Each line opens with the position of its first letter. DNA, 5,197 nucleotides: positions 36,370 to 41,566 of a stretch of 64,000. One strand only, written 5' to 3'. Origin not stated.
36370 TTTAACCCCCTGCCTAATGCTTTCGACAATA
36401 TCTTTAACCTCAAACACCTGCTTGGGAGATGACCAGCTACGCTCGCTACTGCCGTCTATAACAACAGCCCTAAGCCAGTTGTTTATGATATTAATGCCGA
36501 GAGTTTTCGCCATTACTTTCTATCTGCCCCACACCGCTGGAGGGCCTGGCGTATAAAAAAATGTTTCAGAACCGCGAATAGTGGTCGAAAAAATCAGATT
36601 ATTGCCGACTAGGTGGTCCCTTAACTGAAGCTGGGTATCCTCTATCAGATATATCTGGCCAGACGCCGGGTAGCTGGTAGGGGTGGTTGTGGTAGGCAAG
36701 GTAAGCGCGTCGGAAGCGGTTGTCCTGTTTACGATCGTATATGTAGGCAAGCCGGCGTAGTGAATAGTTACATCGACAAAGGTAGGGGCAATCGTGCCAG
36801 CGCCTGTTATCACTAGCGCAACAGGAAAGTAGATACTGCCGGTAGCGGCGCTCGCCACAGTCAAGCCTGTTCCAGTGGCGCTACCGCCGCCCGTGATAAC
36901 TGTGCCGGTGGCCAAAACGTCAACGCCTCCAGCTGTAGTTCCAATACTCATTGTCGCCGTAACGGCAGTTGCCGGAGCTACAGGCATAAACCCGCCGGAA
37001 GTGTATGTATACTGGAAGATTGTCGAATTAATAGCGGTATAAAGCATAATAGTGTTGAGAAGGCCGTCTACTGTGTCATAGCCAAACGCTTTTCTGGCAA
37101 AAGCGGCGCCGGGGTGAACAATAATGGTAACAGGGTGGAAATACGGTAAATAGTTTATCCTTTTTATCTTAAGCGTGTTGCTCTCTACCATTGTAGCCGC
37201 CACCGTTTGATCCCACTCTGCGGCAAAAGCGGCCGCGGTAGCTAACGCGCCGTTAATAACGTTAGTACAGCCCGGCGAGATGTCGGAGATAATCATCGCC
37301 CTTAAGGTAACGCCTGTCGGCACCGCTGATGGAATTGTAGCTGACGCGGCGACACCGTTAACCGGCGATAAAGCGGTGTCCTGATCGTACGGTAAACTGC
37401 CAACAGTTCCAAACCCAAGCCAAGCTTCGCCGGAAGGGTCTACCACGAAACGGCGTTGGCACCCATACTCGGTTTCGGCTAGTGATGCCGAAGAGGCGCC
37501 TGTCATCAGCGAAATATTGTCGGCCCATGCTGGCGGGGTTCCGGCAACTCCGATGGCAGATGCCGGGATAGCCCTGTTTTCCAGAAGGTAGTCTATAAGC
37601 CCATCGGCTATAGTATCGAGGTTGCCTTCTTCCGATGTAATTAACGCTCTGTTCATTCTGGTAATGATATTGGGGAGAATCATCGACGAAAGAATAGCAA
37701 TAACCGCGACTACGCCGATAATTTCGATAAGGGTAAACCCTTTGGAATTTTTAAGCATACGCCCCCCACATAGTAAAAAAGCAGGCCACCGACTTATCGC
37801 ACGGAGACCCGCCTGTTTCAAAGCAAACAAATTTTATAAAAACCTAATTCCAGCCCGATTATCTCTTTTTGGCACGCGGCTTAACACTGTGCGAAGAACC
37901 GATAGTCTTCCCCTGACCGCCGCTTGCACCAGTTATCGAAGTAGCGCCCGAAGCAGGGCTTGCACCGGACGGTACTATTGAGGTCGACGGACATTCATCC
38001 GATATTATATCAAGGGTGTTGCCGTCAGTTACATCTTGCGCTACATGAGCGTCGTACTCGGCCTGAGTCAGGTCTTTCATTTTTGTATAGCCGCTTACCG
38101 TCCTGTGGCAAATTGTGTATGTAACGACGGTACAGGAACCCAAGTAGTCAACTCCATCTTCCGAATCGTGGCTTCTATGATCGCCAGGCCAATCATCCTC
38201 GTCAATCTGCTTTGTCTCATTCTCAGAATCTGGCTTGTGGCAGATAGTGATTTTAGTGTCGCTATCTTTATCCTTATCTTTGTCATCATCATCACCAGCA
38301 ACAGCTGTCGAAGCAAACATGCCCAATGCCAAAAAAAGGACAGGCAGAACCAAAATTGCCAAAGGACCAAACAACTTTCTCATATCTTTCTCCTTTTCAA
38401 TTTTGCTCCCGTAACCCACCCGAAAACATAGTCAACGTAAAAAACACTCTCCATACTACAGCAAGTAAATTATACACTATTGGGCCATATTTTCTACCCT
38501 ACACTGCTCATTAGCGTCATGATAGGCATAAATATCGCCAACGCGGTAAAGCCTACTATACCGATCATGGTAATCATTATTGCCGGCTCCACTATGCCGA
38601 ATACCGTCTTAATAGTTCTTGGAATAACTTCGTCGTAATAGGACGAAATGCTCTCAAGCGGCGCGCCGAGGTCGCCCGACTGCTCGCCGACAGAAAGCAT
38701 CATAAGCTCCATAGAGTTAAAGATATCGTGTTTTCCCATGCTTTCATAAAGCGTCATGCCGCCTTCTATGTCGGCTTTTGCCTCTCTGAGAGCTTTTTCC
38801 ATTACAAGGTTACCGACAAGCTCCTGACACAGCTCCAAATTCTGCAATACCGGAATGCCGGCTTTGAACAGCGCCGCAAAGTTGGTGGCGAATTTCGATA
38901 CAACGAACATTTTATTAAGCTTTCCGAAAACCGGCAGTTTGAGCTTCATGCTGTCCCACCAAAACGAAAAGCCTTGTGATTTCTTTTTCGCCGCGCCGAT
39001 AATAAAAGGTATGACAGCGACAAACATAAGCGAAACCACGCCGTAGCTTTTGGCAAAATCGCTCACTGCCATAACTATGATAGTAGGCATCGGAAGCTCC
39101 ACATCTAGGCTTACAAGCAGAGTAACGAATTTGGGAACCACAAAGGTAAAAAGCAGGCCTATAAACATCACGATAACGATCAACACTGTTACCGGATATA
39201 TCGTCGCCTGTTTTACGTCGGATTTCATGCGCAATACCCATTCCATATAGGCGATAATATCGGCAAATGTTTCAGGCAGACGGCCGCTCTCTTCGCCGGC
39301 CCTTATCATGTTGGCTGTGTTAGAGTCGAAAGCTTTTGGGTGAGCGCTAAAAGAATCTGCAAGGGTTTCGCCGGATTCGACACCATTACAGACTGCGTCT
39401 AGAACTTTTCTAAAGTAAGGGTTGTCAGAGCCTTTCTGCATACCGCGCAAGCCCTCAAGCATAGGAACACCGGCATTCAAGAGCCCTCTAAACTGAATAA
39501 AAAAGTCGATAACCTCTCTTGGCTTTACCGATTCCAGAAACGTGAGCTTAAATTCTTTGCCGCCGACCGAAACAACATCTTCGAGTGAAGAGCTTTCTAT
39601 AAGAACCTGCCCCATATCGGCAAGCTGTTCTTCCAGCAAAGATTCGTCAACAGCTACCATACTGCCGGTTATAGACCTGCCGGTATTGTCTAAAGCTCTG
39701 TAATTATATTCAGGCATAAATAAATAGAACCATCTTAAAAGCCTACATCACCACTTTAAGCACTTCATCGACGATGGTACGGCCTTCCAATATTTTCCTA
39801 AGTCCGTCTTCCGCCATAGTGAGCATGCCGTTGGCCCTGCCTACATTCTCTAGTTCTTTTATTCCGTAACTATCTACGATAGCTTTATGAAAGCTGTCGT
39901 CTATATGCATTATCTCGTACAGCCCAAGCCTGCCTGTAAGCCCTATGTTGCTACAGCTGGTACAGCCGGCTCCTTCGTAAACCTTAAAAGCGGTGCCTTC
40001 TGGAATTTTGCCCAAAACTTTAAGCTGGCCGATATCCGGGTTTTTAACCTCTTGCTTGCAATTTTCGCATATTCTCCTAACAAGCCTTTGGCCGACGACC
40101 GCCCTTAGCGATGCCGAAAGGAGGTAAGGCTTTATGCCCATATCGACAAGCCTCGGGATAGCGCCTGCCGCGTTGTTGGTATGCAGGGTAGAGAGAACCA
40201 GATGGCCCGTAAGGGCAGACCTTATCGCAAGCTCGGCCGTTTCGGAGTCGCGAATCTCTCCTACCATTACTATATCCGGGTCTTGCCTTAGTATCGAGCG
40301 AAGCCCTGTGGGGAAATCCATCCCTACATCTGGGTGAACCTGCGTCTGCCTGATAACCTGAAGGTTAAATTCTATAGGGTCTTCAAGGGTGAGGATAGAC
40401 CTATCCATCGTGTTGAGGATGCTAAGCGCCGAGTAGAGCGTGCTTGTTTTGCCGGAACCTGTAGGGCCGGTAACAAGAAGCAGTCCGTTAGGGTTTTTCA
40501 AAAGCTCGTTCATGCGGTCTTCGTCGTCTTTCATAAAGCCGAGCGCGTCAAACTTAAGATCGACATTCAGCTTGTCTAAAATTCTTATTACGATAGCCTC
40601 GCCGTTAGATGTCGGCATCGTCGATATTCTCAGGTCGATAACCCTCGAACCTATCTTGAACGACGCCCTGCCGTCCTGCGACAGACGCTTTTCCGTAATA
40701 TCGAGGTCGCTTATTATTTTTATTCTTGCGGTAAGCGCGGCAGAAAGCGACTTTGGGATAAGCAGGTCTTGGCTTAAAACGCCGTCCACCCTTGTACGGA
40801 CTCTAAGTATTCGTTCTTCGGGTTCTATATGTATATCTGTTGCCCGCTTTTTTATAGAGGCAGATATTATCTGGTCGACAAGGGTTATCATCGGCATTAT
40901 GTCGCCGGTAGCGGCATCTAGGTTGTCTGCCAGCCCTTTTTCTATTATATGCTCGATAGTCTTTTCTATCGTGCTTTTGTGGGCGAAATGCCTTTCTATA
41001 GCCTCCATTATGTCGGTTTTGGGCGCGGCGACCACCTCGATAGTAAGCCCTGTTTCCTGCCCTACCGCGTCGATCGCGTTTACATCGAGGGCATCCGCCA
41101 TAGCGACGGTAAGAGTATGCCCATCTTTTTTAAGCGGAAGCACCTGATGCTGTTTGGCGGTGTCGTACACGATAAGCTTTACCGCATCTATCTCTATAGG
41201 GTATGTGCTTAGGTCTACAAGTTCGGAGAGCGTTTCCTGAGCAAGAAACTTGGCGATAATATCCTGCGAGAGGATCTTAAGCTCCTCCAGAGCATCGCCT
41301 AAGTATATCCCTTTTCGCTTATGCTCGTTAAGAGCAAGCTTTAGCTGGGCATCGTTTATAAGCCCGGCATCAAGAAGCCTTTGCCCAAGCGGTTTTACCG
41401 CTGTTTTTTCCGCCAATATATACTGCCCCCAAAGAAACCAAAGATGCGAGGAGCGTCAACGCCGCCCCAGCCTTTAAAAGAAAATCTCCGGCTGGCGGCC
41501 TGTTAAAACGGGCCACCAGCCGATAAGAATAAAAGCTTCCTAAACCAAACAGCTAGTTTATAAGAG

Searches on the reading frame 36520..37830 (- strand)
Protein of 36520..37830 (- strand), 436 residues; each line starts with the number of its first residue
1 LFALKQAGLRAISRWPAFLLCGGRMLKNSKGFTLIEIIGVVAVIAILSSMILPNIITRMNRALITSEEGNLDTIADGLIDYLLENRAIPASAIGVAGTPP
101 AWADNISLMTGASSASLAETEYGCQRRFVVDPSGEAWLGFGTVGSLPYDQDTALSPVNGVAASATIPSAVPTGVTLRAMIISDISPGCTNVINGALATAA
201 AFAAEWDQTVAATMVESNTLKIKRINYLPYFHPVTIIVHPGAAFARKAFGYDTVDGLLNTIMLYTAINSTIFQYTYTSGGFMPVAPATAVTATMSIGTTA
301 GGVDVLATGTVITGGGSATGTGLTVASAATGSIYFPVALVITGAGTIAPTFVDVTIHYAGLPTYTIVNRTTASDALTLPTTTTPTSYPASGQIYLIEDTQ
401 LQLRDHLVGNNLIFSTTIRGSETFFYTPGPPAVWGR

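Call 40: search_protein_families(library=pfam, proteins=[window:36520-37830:-], max_evalue=0.0001)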
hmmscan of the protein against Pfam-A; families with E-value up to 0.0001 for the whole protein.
window:36520-37830:- (436 aa): 1 family
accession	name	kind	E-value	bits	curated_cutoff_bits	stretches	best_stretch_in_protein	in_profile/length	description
PF07963.17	N_methyl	-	9.8e-06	25.4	21.2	1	27-52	2-27/27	Prokaryotic N-terminal methylation motif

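Call 73: search_protein_families(library=ncbifam, proteins=[window:36520-37830:-], max_evalue=0.001)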
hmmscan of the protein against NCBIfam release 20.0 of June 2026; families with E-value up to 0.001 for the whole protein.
window:36520-37830:- (436 aa): 6 families
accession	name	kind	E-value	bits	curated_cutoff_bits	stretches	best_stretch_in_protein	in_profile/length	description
TIGR01710.1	typeII_sec_gspG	equivalog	5e-10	39.5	88.85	1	30-96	1-67/134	type II secretion system major pseudopilin GspG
NF041013.1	T4P_ComGE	equivalog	2.4e-05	24.4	49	1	27-68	1-43/83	competence type IV pilus minor pilin ComGE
NF007862.0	PRK10574.1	equivalog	3.5e-05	24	138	1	27-65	2-40/145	prepilin peptidase-dependent pilin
NF041775.1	typeIV_PilA_Myxo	equivalog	5.8e-05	23.2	400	1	28-71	9-52/214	type IV pilin protein PilA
TIGR02532.1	IV_pilin_GFxxxE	domain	0.00011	21.9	16.3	1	30-52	2-24/24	prepilin-type N-terminal cleavage/methylation domain-containing protein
NF040999.1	pilin_ComGC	equivalog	0.00015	21.9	75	1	30-85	2-57/84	competence type IV pilus major pilin ComGC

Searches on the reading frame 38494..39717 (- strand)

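Call 40: search_protein_families(library=pfam, proteins=[window:38494-39717:-], max_evalue=0.0001)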
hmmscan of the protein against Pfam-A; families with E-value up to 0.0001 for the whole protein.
window:38494-39717:- (407 aa): 1 family
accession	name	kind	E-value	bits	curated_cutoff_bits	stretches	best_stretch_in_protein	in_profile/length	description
PF00482.28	T2SSF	-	3.6e-49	166.3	25.2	2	72-195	1-125/125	Type II secretion system (T2SS), protein F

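Call 73: search_protein_families(library=ncbifam, proteins=[window:38494-39717:-], max_evalue=0.001)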
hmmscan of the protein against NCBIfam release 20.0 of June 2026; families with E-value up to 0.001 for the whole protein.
window:38494-39717:- (407 aa): 6 families
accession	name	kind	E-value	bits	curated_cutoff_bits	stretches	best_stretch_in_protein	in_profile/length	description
TIGR02120.1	GspF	equivalog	3.5e-82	276.8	424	1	4-405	1-400/401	type II secretion system inner membrane protein GspF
NF052607.1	T4PiliAsmPilCThrm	equivalog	1.5e-70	238.4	700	1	1-404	1-402/406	type IV pilus assembly protein PilC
NF052606.1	T4PiliAsmPilCMyx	equivalog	9.5e-68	228.9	700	1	2-406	20-418/419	type IV pilus assembly protein PilC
NF007861.0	PRK10573.1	equivalog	5.7e-60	203.5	401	1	4-403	7-395/401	protein transport protein HofC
NF047826.1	T3SSXpsF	equivalog_domain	3.9e-55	187.3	650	1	1-407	1-405/405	type II secretion system protein XpsF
NF041012.2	T4P_ComGB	equivalog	6.9e-34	117.7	240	1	70-403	4-331/332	competence type IV pilus assembly protein ComGB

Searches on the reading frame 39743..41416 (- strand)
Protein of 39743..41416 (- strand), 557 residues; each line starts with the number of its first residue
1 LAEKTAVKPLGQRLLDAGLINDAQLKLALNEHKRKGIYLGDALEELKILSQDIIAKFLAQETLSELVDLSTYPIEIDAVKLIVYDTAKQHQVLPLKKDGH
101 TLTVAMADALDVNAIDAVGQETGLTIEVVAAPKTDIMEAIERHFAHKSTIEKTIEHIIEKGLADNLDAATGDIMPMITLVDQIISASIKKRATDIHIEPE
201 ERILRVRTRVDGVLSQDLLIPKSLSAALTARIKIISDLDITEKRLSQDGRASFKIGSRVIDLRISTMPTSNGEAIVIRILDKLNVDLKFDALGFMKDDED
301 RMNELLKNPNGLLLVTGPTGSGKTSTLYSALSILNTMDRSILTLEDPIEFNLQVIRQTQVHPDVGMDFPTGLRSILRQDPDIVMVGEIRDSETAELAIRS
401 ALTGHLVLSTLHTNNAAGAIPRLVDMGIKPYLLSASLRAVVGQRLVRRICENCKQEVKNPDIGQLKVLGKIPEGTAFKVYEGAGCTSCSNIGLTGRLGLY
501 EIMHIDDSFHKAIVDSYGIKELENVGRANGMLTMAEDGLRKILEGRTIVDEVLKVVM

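Call 40: search_protein_families(library=pfam, proteins=[window:39743-41416:-], max_evalue=0.0001)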
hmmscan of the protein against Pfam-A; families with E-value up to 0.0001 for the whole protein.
window:39743-41416:- (557 aa): 2 families
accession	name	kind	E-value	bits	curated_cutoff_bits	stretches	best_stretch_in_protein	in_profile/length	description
PF00437.27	T2SSE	-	3.5e-127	424.5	24.9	1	173-553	5-369/370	Type II/IV secretion system protein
PF05157.20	MshEN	-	5.3e-19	68.4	23.1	1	65-147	4-87/90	MshEN domain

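Call 73: search_protein_families(library=ncbifam, proteins=[window:39743-41416:-], max_evalue=0.001)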
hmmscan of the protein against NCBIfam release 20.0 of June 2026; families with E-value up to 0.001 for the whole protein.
window:39743-41416:- (557 aa): 21 families
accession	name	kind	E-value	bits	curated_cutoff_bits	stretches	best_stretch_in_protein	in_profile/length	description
TIGR02538.1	type_IV_pilB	equivalog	2.2e-168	561.4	675.65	1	10-556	2-562/564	type IV-A pilus assembly ATPase PilB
TIGR02533.1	type_II_gspE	equivalog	1.7e-164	548.1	630.25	1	80-555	2-485/486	type II secretion system ATPase GspE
NF007755.0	PRK10436.1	equivalog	5.8e-133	443.9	617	1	87-556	14-459/465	type II secretion system protein GspE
NF053534.1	T4PilAsmATPsTfpB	equivalog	8.5e-128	427.3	850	1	40-556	54-582/584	type IV pilus assembly ATPase TfpB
NF041000.1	ATPase_ComGA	equivalog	3.2e-77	259.1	300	1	182-447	2-266/267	competence type IV pilus ATPase ComGA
TIGR01420.1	pilT_fam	subfamily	4.4e-54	184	319.1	1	180-452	2-274/343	PilT/PilU family type 4a pilus ATPase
TIGR02525.1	plasmid_TraJ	equivalog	5.8e-26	91.3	368.3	1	291-426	131-272/372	plasmid transfer ATPase TraJ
TIGR02524.1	dot_icm_DotB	equivalog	3.1e-19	69.4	463.3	1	307-425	131-258/358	Dot/Icm type IV secretion system ATPase DotB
NF008411.1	PRK11234.1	equivalog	1.2e-14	53.7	1170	1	4-156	478-631/723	cyclic di-3',5'-guanylate-activated glycosyltransferase NfrB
NF058587.1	archaellum_moto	equivalog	2e-14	53.2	550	1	313-427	278-397/527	archaellum flagellar ATPase motor FlaI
TIGR02782.1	TrbB_P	equivalog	3.6e-13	49.5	304.55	1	303-424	130-253/303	P-type conjugative transfer ATPase TrbB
NF053729.1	c-di-GMP_motif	domain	2.1e-12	46.7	38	1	9-60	1-52/53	cyclic di-GMP-binding domain-containing protein, MshE-related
TIGR03819.1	heli_sec_ATPase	hypoth_equivalog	5.7e-12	45.5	373.15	1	268-430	135-304/340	TadA family conjugal transfer-associated ATPase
TIGR02788.1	VirB11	equivalog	1.8e-10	40.3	249.95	1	313-428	147-267/308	P-type DNA transfer ATPase VirB11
NF010469.0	PRK13894.1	subfamily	3.3e-10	39.8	508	1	301-424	141-265/320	conjugal transfer ATPase TrbB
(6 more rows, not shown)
